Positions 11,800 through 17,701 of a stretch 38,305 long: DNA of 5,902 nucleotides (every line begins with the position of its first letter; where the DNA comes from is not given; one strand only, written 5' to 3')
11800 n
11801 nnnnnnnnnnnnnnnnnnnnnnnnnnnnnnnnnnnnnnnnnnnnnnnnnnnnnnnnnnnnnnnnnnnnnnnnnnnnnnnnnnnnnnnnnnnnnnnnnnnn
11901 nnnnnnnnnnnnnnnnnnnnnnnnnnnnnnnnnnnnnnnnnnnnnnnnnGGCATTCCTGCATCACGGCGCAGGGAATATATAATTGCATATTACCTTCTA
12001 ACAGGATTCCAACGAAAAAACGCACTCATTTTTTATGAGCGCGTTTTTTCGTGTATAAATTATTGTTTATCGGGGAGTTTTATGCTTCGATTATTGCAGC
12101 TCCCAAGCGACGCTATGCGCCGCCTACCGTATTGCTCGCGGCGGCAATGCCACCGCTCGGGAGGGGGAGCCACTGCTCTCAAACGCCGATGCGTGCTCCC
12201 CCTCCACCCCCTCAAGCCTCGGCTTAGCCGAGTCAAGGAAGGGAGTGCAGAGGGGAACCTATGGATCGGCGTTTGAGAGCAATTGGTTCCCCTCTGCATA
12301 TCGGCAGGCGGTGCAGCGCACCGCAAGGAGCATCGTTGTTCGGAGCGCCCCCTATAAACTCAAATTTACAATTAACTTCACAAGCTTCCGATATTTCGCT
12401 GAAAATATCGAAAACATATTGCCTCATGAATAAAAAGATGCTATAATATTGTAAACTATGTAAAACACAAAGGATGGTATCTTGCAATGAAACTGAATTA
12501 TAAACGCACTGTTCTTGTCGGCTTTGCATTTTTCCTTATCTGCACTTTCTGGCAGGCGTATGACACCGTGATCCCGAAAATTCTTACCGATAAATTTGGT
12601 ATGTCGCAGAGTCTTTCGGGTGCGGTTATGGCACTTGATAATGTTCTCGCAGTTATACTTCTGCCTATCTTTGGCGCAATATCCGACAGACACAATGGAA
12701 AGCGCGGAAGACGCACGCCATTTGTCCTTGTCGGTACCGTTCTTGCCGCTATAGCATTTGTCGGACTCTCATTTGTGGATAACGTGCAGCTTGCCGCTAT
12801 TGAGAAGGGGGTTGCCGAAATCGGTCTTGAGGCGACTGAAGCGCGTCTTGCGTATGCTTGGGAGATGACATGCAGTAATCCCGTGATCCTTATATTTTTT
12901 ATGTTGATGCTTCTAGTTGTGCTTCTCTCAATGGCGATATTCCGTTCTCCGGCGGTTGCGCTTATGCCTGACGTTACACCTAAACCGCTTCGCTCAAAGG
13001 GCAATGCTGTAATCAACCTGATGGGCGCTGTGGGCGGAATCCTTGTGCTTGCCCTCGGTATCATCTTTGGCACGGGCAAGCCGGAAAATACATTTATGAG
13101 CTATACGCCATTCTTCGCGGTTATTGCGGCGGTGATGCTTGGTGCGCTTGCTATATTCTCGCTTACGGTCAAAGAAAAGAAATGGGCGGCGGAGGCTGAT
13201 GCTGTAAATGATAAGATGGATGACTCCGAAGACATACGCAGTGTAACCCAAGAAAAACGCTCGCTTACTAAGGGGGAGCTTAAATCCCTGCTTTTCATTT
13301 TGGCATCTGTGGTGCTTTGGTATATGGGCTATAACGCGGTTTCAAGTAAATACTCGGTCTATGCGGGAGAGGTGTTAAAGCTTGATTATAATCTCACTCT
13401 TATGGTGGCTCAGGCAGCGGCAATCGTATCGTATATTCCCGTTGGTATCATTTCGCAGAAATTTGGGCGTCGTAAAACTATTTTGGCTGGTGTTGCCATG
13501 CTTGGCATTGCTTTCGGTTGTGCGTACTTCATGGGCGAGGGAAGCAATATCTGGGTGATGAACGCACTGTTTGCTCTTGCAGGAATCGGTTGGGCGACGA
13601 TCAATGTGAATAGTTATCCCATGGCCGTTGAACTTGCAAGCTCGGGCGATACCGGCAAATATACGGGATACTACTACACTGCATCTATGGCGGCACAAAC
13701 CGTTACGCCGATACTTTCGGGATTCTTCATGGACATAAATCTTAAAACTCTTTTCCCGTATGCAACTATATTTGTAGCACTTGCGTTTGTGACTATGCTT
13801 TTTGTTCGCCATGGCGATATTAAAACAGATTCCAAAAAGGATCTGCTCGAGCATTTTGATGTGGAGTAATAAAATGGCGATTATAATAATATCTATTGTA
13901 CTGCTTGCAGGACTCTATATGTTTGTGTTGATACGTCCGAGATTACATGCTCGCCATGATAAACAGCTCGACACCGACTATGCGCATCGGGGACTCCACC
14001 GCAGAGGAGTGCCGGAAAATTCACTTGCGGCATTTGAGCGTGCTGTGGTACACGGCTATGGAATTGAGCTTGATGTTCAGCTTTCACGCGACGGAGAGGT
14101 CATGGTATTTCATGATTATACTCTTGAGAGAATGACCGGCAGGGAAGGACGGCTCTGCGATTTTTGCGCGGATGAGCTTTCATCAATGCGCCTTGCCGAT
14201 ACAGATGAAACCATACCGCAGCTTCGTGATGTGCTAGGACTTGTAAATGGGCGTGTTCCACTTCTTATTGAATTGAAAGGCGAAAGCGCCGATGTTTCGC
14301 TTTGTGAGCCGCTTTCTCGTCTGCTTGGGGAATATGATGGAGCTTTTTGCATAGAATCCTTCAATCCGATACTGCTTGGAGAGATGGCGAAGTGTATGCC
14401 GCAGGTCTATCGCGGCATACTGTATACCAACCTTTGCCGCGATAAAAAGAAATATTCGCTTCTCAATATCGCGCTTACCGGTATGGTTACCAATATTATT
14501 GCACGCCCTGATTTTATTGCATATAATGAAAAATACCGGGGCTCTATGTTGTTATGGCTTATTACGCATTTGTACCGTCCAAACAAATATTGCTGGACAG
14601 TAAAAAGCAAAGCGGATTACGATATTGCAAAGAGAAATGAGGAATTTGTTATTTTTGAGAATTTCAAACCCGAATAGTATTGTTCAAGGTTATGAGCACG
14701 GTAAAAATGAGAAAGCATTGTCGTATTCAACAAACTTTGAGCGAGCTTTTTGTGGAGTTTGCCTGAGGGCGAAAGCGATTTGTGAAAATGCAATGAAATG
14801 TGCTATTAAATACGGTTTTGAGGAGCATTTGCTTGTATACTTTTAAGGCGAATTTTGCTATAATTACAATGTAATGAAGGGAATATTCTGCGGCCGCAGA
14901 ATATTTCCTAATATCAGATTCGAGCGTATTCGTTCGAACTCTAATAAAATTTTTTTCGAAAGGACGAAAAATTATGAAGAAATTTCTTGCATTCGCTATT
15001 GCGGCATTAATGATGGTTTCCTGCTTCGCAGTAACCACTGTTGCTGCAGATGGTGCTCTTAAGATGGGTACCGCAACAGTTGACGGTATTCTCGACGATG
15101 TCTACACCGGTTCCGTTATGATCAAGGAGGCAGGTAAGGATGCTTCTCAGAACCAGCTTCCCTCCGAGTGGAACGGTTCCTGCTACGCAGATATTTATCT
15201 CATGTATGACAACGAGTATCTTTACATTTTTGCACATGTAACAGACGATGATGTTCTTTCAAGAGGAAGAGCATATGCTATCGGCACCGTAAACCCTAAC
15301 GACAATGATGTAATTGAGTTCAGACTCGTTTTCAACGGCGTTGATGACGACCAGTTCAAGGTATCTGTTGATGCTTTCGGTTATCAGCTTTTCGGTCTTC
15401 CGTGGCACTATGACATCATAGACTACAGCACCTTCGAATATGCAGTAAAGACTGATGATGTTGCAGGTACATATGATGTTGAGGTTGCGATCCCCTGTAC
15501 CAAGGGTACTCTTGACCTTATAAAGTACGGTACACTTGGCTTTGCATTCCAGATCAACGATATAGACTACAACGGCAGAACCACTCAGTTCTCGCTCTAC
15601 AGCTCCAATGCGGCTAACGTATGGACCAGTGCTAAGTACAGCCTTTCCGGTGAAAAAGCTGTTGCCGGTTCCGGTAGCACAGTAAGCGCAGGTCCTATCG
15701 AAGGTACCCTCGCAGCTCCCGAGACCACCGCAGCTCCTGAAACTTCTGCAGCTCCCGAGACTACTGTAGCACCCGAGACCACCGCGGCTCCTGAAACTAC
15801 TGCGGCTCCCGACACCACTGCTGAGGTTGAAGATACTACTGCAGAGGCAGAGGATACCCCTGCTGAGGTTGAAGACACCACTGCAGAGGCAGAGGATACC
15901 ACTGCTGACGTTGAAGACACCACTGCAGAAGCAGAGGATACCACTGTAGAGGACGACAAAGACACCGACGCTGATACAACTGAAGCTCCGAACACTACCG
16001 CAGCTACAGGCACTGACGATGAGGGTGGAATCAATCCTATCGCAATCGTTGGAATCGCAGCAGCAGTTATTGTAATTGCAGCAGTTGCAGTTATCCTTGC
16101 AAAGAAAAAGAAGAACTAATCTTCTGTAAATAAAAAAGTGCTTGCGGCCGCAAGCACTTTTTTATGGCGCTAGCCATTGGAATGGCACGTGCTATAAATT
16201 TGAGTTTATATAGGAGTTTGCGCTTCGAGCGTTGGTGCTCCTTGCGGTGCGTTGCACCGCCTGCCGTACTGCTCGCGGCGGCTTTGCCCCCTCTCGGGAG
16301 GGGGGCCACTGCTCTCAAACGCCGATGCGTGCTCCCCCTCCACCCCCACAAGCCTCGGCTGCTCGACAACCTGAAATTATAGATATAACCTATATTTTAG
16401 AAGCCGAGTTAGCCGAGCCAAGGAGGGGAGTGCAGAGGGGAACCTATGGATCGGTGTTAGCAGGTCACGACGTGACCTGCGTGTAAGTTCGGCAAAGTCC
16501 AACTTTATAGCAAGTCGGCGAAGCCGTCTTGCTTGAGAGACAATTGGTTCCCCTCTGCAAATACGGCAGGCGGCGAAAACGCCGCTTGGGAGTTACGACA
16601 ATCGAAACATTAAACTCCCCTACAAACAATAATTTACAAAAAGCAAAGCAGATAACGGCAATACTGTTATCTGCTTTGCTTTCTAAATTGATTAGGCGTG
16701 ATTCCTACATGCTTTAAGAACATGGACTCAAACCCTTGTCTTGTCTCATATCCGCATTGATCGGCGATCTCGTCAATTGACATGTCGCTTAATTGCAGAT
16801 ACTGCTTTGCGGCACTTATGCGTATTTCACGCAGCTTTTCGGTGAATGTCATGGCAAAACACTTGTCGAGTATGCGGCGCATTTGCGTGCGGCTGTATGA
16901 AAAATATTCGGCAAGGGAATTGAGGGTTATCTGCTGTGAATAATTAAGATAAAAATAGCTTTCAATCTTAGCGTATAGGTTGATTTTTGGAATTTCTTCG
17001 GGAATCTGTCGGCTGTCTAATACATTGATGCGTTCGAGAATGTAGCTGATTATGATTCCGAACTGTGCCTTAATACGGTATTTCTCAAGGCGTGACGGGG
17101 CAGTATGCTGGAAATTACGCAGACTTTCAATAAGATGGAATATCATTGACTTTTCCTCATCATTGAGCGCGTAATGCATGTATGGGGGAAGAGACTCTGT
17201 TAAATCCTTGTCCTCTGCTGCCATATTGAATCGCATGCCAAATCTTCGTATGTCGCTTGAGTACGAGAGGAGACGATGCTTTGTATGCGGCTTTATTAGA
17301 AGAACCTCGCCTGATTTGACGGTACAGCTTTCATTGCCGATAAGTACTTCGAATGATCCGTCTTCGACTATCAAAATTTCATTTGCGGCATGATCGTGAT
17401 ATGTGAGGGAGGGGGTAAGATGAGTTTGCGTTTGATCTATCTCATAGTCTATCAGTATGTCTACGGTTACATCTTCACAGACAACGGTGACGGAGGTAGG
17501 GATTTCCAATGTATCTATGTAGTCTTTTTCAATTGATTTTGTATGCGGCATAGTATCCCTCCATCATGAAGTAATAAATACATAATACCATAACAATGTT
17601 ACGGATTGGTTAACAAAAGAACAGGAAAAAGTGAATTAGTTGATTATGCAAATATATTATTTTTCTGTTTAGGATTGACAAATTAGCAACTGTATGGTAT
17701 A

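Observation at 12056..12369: Previously unannotated family of GC-rich nested-palindromic mosaic repeats at the 3' ends of transcription units (three copies in 38 kb)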

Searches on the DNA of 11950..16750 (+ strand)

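Call 29: search_rna_families(source=window, start=11950, end=16750, threshold=evalue, max_evalue=1)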
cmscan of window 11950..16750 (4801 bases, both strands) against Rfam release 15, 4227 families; matches with E-value up to 1: 4.
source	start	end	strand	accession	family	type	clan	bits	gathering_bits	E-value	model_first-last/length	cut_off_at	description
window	12011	12070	-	RF00506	Thr_leader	Cis-reg; leader;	-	29.4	55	0.014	1-118/118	no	Threonine operon leader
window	16343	16428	-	RF03284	mir-4637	Gene; miRNA;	-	28.9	89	0.014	1-84/84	no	mir-4637 microRNA precursor family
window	16138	16216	+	RF02981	FTHFS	Cis-reg;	-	26.9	72.6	0.51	1-117/117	no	FTHFS RNA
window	16630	16690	+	RF04140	mir-3118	Gene; miRNA;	-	22.4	89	0.68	1-76/76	no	mir-3118 microRNA precursor family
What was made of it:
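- On Any Rfam RNA family: With permissive settings over 11950-16750, every hit scores far below its gathering threshold and none is credible (call 29).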

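Call 38: search_dna_similar(query=window:12056-12369:+, collection=plasmids, mode=distant, max_evalue=0.01)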
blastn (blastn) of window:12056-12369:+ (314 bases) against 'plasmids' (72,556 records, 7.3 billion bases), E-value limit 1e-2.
No match.

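Call 39: search_dna_similar(query=window:16195-16637:+, collection=phages, mode=distant, max_evalue=0.01)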
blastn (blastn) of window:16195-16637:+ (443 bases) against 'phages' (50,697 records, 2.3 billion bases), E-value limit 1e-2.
No match.

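Call 74: search_dna_similar(query=window:12056-12369:+, collection=ecoli_genomes, mode=distant, max_evalue=0.01, max_rows=5)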
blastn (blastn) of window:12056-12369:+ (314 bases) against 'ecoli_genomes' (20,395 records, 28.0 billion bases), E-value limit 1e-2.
No match.
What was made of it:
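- On E. coli BIME: blastn of el1 against 5,426 complete E. coli genomes gave no match at E <= 0.01 (call 74).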

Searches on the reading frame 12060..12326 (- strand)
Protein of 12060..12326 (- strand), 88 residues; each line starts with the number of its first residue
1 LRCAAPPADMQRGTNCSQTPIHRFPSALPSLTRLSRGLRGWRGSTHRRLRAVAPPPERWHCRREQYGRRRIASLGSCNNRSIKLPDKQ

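Call 47: search_protein_representatives(protein=window:12060-12326:-)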
Query: 88 residues. Proteins with E-value up to 0.001 (for the whole library): 2; up to 1e-10: 0; up to 1e-30: 0. The best 2 are listed.
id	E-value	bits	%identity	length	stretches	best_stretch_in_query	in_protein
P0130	2.2e-09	53.3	41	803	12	11-43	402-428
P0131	1.6e-04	37.7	28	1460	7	15-60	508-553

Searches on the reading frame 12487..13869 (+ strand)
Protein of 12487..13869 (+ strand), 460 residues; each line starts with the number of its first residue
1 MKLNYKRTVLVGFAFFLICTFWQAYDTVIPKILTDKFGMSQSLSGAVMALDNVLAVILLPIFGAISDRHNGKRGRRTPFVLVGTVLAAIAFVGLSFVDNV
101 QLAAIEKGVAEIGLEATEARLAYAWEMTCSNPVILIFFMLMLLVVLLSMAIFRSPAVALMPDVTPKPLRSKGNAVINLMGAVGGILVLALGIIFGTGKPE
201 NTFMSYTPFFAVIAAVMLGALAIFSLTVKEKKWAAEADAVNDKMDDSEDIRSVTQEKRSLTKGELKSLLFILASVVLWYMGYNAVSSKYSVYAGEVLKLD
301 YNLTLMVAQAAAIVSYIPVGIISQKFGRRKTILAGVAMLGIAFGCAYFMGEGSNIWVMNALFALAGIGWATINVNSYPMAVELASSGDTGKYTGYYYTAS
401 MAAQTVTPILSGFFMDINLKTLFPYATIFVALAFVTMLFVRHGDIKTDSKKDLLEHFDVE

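Call 9: search_protein_families(library=pfam, proteins=[window:12487-13869:+])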
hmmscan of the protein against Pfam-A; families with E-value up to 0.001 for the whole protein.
window:12487-13869:+ (460 aa): 3 families
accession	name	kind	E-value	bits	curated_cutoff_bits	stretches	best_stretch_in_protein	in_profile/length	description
PF07690.21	MFS_1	-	4.4e-38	131.5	33.4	2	12-314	2-253/347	Major Facilitator Superfamily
PF13347.12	MFS_2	-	2.9e-22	79.2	27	1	20-391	11-352/427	MFS/sugar transport protein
PF00083.30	Sugar_tr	-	1.9e-05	24.2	22.3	1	284-440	37-191/452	Sugar (and other) transporter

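Call 22: find_homologous_proteins(query=window:12487-13869:+, max_evalue=1e-30)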
Query window:12487-13869:+ (460 aa): 8000 proteins with E <= 1e-30 among 8000 candidates; the best 120 are listed.
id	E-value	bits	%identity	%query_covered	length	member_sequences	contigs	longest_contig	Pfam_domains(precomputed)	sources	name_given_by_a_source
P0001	8.6e-295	996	100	100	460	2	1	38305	PF13347.13,PF00083.31,PF12832.14,PF07690.22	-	-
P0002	1.2e-272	923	91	100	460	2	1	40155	PF13347.13,PF12832.14,PF07690.22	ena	-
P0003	1.6e-256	870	88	100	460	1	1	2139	PF13347.13,PF12832.14,PF07690.22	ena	-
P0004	3.4e-249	845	85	100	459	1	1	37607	PF13347.13,PF07690.22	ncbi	-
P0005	1.2e-247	840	84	100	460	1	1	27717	PF13347.13,PF12832.14,PF07690.22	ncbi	-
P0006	1.4e-245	833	83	100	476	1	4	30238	PF13347.13,PF07690.22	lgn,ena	-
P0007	5.3e-235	799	80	99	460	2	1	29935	PF13347.13,PF12832.14,PF07690.22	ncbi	-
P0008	2.6e-229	780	78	100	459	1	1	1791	PF13347.13,PF12832.14,PF07690.22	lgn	-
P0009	3.2e-227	773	78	100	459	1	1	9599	PF13347.13,PF12832.14,PF07690.22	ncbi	-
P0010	2.3e-224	764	78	100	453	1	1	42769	PF13347.13,PF07690.22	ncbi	-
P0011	8.4e-223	758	78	99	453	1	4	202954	PF13347.13,PF03209.22,PF12832.14,PF07690.22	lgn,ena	-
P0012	2.9e-222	757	78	99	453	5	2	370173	PF13347.13,PF03209.22,PF12832.14,PF07690.22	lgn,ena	-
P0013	8.7e-222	755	75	100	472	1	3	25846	PF13347.13,PF01306.26,PF12832.14,PF07690.22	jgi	-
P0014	4.3e-219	746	76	100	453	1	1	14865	PF13347.13,PF12832.14,PF07690.22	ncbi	-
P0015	1.4e-217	741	76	100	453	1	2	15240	PF13347.13,PF00083.31,PF12832.14,PF07690.22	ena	-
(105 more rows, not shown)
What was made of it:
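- The window is a whole 38,305-bp contig of a metagenome-assembled genome (call 22).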

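Call 23: find_encoding_contigs(protein=P0002, flank=10000, max_places=4)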
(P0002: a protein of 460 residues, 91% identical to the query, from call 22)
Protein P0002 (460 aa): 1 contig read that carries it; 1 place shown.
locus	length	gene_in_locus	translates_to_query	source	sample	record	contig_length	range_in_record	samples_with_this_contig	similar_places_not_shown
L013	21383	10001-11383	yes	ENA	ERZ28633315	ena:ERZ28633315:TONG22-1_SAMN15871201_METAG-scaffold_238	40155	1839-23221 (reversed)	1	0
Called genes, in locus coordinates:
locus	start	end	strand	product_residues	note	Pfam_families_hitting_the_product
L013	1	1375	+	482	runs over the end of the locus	PF00370:FGGY_N, PF02782:FGGY_C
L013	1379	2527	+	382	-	PF01979:Amidohydro_1, PF07969:Amidohydro_3 (weak)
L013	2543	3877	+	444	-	PF04734:Ceramidase_alk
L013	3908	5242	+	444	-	PF04734:Ceramidase_alk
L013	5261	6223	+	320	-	-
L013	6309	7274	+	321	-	-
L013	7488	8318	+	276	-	PF00497:SBP_bac_3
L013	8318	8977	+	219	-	PF00528:BPD_transp_1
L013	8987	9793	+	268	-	PF02463:SMC_N (faint), PF00005:ABC_tran, PF13304:AAA_21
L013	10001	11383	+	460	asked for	PF07690:MFS_1, PF13347:MFS_2, PF12832:MFS_1_like, PF07690:MFS_1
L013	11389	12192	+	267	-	PF03009:GDPD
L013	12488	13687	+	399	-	-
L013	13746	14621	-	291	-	-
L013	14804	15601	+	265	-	PF10114:PocR, PF00165:HTH_AraC, PF12833:HTH_18, PF00165:HTH_AraC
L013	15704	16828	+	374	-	PF22020:RlmL_1st, PF02926:THUMP, PF01170:UPF0020, PF05175:MTS (faint)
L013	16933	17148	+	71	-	PF11823:Se_S_carrier (weak)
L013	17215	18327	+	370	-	PF00266:Aminotran_5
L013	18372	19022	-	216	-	PF00834:Ribul_P_3_epim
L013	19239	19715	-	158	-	PF02542:YgbB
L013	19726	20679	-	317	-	PF01381:HTH_3, PF12844:HTH_19 (weak), PF13560:HTH_31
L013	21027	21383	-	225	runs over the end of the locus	PF09560:Spore_YunB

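Call 24: find_encoding_contigs(protein=P0004, flank=10000, max_places=4)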
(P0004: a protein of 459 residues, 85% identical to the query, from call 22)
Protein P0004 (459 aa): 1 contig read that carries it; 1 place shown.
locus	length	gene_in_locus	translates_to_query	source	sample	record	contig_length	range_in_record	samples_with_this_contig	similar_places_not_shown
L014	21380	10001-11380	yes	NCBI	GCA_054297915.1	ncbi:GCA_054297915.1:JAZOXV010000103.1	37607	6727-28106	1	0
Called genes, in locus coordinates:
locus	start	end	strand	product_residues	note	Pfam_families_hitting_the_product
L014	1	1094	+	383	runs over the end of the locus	PF01979:Amidohydro_1, PF07969:Amidohydro_3 (weak)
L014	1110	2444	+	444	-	PF04734:Ceramidase_alk (faint)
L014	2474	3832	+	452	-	PF04734:Ceramidase_alk (weak)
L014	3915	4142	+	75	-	-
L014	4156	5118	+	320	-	-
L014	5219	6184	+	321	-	-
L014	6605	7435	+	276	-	PF00497:SBP_bac_3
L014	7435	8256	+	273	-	PF00528:BPD_transp_1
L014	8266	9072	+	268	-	PF00005:ABC_tran, PF02463:SMC_N (weak), PF13304:AAA_21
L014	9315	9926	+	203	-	PF01470:Peptidase_C15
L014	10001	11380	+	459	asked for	PF07690:MFS_1, PF13347:MFS_2, PF07690:MFS_1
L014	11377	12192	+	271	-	PF03009:GDPD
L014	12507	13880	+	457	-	-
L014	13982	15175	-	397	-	PF01996:F420_ligase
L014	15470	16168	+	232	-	PF01259:SAICAR_synt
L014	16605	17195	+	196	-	PF00881:Nitroreductase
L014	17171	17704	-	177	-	PF06908:YpsA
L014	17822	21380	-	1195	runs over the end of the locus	PF00580:UvrD-helicase, PF13245:AAA_19 (weak), PF13361:UvrD_C, PF13538:UvrD_C_2 (faint), PF12705:PDDEXK_1 (weak)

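Call 25: find_encoding_contigs(protein=P0005, flank=10000, max_places=4)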
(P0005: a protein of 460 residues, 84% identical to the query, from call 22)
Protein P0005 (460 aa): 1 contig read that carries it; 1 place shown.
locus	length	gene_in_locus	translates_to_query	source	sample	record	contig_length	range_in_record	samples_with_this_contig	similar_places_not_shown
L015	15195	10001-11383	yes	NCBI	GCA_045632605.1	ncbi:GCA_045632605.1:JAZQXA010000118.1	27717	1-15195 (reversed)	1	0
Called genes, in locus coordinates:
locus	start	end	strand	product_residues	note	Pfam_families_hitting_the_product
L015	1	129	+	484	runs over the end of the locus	PF00370:FGGY_N, PF02782:FGGY_C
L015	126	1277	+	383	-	PF01979:Amidohydro_1, PF07969:Amidohydro_3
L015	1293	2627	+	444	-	PF04734:Ceramidase_alk (weak)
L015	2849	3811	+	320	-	-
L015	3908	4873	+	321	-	-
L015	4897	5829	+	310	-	-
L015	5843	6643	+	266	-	PF00106:adh_short, PF01370:Epimerase (weak), PF03435:Sacchrp_dh_NADP (weak), PF08659:KR, PF13561:adh_short_C2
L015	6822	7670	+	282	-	PF00497:SBP_bac_3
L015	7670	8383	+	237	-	PF00528:BPD_transp_1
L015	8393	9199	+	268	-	PF00005:ABC_tran, PF02463:SMC_N (weak), PF13304:AAA_21 (weak)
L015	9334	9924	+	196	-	PF01470:Peptidase_C15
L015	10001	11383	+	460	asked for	PF07690:MFS_1, PF13347:MFS_2, PF12832:MFS_1_like, PF13347:MFS_2, PF07690:MFS_1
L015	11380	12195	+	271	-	PF03009:GDPD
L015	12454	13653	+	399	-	-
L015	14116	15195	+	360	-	?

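Call 28: list_cluster_members(proteins=[P0001, P0002])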
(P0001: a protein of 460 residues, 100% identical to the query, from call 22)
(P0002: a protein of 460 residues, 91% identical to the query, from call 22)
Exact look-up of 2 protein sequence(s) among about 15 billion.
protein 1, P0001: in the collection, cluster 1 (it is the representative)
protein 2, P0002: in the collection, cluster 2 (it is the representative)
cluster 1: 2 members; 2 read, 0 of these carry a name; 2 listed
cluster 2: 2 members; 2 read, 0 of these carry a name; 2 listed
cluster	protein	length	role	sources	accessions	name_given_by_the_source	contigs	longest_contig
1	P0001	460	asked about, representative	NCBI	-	-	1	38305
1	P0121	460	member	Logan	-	-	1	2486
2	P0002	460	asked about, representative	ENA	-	-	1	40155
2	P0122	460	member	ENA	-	-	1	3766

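Call 30: find_encoding_contigs(protein=P0121, flank=10000, max_places=5)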
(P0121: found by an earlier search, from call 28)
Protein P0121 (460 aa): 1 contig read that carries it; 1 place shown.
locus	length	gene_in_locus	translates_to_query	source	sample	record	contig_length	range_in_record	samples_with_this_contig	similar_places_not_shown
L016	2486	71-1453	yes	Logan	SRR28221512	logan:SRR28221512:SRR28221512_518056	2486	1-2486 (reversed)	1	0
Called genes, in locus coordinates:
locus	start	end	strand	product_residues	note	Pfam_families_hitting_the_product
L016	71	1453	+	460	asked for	PF07690:MFS_1, PF13347:MFS_2, PF12832:MFS_1_like, PF07690:MFS_1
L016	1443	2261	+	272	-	PF03009:GDPD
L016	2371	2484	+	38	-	?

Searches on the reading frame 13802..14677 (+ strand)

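Call 9: search_protein_families(library=pfam, proteins=[window:13802-14677:+])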
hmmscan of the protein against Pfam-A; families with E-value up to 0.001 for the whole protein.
window:13802-14677:+ (291 aa): 1 family
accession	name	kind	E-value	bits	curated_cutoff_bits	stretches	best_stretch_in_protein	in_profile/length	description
PF03009.23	GDPD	-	1.8e-20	74.5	23.6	1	62-167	1-115/244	Glycerophosphoryl diester phosphodiesterase family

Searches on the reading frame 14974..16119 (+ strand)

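Call 9: search_protein_families(library=pfam, proteins=[window:14974-16119:+])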
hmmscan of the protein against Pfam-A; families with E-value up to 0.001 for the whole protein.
window:14974-16119:+ (381 aa): 1 family
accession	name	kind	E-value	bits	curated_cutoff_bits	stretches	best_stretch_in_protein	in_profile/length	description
PF06452.16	CBM9_1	-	3.4e-08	34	23.4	1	37-220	2-174/185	Carbohydrate family 9 binding domain-like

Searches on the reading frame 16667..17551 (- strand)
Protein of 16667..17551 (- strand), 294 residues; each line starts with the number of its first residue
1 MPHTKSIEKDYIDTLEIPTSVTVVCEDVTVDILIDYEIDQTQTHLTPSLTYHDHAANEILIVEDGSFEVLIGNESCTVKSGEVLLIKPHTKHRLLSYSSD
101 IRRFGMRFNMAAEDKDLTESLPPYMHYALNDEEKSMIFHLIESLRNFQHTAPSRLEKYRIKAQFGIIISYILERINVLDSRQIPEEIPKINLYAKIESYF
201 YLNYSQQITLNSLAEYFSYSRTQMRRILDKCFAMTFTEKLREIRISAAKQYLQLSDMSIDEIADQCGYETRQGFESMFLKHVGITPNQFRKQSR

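Call 9: search_protein_families(library=pfam, proteins=[window:16667-17551:-])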
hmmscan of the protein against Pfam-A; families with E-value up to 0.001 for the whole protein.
window:16667-17551:- (294 aa): 4 families
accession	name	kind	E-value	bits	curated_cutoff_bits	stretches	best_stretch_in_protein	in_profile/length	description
PF12833.13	HTH_18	-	2.7e-19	69.7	33.6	1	213-292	1-80/80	Helix-turn-helix domain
PF00165.29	HTH_AraC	-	2.3e-08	34.4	26.6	1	253-291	2-42/42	Bacterial regulatory helix-turn-helix proteins, AraC family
PF07883.17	Cupin_2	-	1.9e-07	31.1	27.2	1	49-94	11-56/70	Cupin domain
PF02311.25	AraC_binding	-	6.5e-06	26.4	21.1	1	47-118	14-86/135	AraC-like ligand binding domain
